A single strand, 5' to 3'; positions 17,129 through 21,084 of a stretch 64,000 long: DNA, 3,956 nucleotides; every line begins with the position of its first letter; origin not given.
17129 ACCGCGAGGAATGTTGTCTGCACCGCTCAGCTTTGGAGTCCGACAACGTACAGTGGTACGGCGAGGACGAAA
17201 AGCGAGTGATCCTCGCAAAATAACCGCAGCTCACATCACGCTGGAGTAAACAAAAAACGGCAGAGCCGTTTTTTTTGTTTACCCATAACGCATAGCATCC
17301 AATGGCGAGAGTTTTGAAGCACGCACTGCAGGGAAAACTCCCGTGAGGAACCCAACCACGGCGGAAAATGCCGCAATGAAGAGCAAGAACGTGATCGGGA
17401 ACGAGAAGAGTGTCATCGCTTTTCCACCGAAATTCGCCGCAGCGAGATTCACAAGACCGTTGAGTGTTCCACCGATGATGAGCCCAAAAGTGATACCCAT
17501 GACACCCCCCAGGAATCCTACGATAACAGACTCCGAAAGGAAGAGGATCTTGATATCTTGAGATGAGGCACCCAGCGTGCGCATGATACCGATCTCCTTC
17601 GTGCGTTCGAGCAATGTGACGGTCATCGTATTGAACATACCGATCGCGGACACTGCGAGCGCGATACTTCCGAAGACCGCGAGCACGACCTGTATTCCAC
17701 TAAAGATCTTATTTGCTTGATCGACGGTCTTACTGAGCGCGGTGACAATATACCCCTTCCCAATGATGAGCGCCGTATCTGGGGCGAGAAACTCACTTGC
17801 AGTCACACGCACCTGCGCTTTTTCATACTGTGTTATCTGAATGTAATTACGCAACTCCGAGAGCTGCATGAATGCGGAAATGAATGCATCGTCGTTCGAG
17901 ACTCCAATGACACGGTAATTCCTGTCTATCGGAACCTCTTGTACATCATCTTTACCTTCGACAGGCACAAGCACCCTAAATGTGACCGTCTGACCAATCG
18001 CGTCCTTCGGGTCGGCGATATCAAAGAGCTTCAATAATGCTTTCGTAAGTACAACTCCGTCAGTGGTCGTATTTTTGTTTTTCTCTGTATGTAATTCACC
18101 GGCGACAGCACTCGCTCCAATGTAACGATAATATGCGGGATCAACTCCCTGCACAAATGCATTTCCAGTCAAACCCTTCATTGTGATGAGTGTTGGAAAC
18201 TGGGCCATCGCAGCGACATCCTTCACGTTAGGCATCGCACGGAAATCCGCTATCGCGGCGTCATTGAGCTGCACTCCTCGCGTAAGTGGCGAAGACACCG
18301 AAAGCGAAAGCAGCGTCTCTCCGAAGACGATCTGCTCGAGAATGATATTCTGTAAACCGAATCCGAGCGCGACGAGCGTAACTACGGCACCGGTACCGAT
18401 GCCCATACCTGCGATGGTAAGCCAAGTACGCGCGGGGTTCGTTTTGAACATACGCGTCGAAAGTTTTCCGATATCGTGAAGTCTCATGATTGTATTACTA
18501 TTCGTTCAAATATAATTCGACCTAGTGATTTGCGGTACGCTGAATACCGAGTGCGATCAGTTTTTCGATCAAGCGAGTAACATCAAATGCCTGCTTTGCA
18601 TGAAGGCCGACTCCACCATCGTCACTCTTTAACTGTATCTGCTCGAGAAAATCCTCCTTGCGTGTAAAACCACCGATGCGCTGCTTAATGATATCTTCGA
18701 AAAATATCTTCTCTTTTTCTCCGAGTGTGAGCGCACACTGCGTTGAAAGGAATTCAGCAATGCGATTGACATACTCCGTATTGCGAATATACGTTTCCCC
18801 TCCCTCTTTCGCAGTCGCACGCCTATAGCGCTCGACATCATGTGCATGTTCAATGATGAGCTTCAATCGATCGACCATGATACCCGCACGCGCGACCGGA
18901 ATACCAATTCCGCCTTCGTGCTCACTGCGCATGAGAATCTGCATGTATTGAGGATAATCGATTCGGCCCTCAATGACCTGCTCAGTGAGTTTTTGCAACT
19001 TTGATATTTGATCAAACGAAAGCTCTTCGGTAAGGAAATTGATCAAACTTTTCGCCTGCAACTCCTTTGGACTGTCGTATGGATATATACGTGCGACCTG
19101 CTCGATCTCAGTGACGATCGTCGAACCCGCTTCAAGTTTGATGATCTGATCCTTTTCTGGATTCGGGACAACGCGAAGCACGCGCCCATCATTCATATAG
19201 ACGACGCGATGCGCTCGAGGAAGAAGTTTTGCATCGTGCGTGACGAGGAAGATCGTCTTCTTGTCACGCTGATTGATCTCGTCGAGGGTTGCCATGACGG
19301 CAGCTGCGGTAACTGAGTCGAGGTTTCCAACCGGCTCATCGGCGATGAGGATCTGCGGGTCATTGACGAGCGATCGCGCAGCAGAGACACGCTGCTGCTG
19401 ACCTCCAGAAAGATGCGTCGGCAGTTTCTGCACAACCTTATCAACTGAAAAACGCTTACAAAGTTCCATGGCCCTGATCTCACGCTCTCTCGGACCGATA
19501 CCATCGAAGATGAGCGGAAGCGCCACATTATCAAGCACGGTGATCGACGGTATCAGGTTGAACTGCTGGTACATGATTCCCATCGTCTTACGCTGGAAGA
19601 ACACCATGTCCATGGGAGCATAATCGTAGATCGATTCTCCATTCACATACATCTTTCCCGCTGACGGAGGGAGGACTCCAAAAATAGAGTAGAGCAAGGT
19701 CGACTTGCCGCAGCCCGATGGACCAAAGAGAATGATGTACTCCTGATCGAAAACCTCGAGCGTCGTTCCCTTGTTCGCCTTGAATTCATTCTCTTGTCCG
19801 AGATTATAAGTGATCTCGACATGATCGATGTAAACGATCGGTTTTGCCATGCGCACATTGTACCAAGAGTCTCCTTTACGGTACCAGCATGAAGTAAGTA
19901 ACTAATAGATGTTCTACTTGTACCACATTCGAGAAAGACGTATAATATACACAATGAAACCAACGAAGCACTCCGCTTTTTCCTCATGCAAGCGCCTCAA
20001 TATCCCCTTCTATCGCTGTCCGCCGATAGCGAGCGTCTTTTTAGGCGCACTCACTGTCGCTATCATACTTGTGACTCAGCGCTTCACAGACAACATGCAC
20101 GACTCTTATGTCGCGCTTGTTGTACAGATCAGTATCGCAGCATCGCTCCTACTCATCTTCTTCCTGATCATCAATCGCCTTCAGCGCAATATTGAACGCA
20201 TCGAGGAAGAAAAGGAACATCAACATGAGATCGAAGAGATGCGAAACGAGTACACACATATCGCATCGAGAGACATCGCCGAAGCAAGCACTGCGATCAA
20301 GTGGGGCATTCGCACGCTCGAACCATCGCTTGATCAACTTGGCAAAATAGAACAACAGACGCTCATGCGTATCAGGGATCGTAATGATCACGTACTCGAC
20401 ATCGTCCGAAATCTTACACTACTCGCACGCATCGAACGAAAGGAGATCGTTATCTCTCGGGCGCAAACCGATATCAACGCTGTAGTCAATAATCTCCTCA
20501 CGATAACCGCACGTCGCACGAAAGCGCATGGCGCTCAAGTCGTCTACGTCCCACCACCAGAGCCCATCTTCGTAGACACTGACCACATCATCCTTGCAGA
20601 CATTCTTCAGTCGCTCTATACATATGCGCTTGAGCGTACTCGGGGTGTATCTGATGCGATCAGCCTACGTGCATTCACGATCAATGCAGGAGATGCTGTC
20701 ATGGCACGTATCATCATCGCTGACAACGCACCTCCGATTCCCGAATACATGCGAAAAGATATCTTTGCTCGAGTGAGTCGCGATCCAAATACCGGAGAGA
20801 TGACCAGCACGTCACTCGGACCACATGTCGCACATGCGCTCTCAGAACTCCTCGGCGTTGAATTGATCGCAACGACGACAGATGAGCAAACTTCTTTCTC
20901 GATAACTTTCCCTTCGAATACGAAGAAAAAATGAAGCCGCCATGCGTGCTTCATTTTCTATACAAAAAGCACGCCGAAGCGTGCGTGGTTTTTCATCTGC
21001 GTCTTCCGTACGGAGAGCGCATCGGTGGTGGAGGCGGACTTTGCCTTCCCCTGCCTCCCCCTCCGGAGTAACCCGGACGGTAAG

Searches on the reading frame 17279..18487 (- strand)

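Call 17: search_protein_families(library=pfam, proteins=[window:17279-18487:-])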
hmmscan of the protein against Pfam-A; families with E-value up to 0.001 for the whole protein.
window:17279-18487:- (402 aa): 2 families
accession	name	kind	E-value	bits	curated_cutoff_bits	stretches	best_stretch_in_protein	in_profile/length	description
PF12704.14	MacB_PCD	-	1.8e-18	68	27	1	21-227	1-188/207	MacB-like periplasmic core domain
PF02687.27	FtsX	-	1.5e-16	61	25.5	1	271-395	2-120/120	FtsX-like permease C-terminal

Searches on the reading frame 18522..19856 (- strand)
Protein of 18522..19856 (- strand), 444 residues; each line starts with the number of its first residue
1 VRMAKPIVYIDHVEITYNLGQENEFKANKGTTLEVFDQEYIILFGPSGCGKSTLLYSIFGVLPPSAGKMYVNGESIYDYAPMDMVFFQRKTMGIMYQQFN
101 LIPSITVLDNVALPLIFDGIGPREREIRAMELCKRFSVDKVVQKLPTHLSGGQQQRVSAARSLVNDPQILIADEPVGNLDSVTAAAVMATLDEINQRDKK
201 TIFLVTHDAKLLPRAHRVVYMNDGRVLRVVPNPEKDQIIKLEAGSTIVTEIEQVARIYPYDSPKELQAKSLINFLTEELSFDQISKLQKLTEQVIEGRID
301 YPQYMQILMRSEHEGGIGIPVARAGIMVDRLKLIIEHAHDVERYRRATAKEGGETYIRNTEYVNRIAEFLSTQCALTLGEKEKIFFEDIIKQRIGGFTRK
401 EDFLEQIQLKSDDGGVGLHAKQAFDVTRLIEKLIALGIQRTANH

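Call 17: search_protein_families(library=pfam, proteins=[window:18522-19856:-])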
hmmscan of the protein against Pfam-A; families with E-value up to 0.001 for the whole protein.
window:18522-19856:- (444 aa): 3 families
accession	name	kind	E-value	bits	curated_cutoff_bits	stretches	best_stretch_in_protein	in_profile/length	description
PF00005.33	ABC_tran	-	1.3e-27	97.5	25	1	30-176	3-136/137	ABC transporter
PF02463.25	SMC_N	-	0.00018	21.5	40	0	24-61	9-47/220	RecF/RecN/SMC N terminal domain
PF13555.12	AAA_29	-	0.00071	19.7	27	0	31-70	15-53/61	P-loop containing region of AAA domain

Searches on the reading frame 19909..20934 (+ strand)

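Call 17: search_protein_families(library=pfam, proteins=[window:19909-20934:+])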
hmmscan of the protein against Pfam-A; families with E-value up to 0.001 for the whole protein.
window:19909-20934:+ (341 aa): 1 family
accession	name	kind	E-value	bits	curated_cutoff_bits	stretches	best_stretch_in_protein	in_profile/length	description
PF02518.31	HATPase_c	-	1.2e-06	29.4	26.4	1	225-336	2-109/111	Histidine kinase-, DNA gyrase B-, and HSP90-like ATPase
